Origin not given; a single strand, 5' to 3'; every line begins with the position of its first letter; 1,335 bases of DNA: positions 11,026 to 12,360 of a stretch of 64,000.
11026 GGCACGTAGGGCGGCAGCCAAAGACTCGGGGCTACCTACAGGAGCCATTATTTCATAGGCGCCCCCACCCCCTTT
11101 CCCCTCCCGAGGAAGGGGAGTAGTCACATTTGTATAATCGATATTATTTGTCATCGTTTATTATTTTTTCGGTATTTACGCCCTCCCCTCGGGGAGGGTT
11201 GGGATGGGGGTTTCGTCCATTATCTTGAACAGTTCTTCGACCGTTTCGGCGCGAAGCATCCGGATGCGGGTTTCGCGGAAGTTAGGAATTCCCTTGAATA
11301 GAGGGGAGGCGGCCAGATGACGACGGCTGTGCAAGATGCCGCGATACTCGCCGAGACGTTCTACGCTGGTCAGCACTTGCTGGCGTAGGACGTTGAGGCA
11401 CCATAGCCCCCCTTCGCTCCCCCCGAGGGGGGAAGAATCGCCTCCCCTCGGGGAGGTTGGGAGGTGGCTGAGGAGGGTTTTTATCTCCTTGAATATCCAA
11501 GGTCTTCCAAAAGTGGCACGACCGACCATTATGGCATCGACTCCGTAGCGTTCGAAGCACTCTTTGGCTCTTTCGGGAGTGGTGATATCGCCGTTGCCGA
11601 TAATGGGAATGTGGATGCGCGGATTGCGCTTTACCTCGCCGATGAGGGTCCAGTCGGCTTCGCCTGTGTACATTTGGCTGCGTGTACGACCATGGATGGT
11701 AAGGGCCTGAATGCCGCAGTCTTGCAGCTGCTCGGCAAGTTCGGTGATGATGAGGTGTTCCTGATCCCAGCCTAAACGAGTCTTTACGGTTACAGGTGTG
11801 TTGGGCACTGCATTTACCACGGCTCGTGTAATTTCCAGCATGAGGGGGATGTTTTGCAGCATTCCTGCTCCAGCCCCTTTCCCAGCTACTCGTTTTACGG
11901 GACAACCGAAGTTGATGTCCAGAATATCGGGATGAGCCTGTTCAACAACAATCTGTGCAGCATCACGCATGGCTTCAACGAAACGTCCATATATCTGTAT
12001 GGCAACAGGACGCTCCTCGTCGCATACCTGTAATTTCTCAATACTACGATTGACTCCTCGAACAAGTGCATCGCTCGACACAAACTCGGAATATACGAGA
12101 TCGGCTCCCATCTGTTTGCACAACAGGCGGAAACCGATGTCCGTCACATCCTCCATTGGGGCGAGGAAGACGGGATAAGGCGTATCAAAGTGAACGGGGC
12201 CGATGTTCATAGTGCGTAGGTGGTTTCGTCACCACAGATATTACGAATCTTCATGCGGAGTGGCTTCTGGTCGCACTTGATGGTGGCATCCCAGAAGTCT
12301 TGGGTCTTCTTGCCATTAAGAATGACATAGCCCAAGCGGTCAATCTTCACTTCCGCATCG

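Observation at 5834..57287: Dispersed C-arm/G-arm hairpin element with a G-quadruplex-type tail, 12 or more copies in 64 kb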

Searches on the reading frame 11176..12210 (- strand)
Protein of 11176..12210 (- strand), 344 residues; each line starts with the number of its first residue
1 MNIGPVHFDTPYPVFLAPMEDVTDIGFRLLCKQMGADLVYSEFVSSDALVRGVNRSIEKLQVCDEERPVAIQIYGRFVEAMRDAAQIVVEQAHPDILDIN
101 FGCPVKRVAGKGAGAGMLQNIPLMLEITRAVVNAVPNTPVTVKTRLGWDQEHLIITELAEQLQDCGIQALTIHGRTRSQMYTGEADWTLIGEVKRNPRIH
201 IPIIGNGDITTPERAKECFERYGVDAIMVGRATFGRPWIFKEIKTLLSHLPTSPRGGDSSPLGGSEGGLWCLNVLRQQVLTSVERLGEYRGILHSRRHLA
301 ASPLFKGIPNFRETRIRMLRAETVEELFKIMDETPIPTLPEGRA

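Call 10: search_protein_families(library=pfam, proteins=[window:11176-12210:-])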
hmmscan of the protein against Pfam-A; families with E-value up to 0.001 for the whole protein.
window:11176-12210:- (344 aa): 3 families
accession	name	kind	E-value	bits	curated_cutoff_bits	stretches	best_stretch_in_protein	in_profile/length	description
PF01207.24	Dus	-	3.8e-78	263.2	20.4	1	16-302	2-275/311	Dihydrouridine synthase (Dus)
PF04131.20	NanE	-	3.9e-05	23.4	27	1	170-232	118-175/192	Putative N-acetylmannosamine-6-phosphate epimerase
PF01180.27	DHO_dh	-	0.00013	21.7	27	0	67-248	95-288/291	Dihydroorotate dehydrogenase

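Call 12: find_encoding_contigs(protein=window:11176-12210:-, flank=3000, max_places=6)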
Protein window:11176-12210:- (344 aa): 6 contigs read that carry it; 6 places shown.
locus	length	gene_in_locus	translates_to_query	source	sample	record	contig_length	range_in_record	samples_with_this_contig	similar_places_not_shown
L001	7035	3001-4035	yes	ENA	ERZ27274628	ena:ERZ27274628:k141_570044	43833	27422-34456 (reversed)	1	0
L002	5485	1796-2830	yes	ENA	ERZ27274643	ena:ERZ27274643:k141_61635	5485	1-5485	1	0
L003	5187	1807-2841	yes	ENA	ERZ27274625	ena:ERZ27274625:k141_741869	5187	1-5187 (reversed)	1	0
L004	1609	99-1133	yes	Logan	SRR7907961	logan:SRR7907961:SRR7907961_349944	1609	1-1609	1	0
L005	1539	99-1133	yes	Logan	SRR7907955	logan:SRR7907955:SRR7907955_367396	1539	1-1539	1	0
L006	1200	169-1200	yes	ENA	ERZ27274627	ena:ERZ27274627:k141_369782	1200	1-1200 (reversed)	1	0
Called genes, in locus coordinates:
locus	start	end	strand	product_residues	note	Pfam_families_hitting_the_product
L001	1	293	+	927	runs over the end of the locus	PF04851:ResIII (weak)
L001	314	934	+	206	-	PF10543:ORF6N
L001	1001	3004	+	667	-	PF01555:N6_N4_Mtase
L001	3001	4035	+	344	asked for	PF01207:Dus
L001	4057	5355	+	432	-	PF01136:Peptidase_U32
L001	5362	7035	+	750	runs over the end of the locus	PF00999:Na_H_Exchanger, PF02080:TrkA_C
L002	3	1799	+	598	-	?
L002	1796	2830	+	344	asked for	PF01207:Dus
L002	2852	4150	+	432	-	PF01136:Peptidase_U32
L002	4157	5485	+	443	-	?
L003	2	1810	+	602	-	?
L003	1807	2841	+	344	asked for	PF01207:Dus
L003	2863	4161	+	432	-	PF01136:Peptidase_U32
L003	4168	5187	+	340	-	?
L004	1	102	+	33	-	?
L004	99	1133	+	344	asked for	PF01207:Dus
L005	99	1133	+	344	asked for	PF01207:Dus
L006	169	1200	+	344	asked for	PF01207:Dus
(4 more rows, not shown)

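Call 13: find_related_loci(query=window:11176-12210:-, collection=genome_contigs, flank=10000)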
Query window:11176-12210:- (344 aa) in genome_contigs; peptide patterns used: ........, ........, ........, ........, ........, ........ (x = any residue, [..] = any of these).
600 stretches matched a pattern (row limit reached: there are more); 593 encode a relative of the query (tblastn E <= 1e-3); the best 80 are kept; 80 distinct loci.
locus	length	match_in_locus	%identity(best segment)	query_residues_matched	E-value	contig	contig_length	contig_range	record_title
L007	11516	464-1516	83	1-334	0e+0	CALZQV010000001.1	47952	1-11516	MAG: uncultured Prevotellaceae bacterium isolate SRR5976181_bin.41_metaWRAP_v1.3_MAG genome assembly, contig: ERZ8810624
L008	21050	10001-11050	83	8-339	0e+0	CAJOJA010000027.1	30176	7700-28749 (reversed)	uncultured Bacteroidaceae bacterium isolate Red_deer_4_mag_4 genome assembly, contig: scaffold_2186, whole genome shotgu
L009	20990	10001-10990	84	1-332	0e+0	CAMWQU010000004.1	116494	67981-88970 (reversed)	MAG TPA_asm: uncultured Prevotellaceae bacterium isolate SRR14411267_bin.8_metawrap_v1.3_MAG genome assembly, contig: NO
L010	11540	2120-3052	80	12-333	6e-171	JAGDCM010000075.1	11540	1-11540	MAG: Bacteroidaceae bacterium isolate RGIG10342 Yak_Rumen.Co__c4439476, whole genome shotgun sequence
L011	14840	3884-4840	78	13-333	6e-170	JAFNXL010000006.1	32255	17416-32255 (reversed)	MAG: Bacteroidaceae bacterium isolate RGIG211 Dairy_cattle_Cecum-5__c68, whole genome shotgun sequence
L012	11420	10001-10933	79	12-333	5e-170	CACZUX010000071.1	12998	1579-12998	MAG: uncultured Bacteroidales bacterium isolate RUG12976 genome assembly, contig: RUG12976_asm_71, whole genome shotgun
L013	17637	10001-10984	75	1-334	5e-169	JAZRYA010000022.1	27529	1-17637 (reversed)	MAG: Bacteroidaceae bacterium isolate T1900044950_TA20190003.MAGScoT_cleanbin_000057 SGB_3600_k141_304439, whole genome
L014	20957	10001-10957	78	13-333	5e-168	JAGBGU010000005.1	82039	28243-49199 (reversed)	MAG: Bacteroidaceae bacterium isolate RGIG9105 Water_deer_Rectum.Co__c76383, whole genome shotgun sequence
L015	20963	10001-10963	74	1-333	1e-166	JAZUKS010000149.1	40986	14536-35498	MAG: Bacteroidaceae bacterium isolate T1900045248_TH20190018.MAGScoT_cleanbin_000048 SGB_5698_k141_3856021, whole genome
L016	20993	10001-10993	76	1-332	9e-166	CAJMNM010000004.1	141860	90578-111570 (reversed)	TPA_asm: uncultured bacterium isolate ERR1430441-bin.63 genome assembly, contig: NODE_127_length_141860_cov_21.355629, w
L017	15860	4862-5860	74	1-334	2e-165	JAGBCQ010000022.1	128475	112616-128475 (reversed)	MAG: Paraprevotella sp. isolate RGIG8997 Water_deer_Rectum-3__c404165, whole genome shotgun sequence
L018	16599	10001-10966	75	1-334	4e-165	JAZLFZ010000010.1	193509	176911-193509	MAG: Bacteroidaceae bacterium isolate T1900045001_TA20190063.MAGScoT_cleanbin_000021 SGB_4297_k141_492643, whole genome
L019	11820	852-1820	71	1-333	5e-162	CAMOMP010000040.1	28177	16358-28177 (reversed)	MAG: uncultured Prevotellaceae bacterium isolate SRR873608_bin.136_metaWRAP_v1.3_MAG genome assembly, contig: NODE_4305_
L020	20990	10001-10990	74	1-332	1e-161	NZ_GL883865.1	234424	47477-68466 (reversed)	Paraprevotella xylaniphila YIT 11841 Scfld153, whole genome shotgun sequence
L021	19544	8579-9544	73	1-334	2e-160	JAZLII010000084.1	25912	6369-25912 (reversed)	MAG: Bacteroidaceae bacterium isolate T1900044978_TA20190040.MAGScoT_cleanbin_000071 SGB_4055_k141_1128635, whole genome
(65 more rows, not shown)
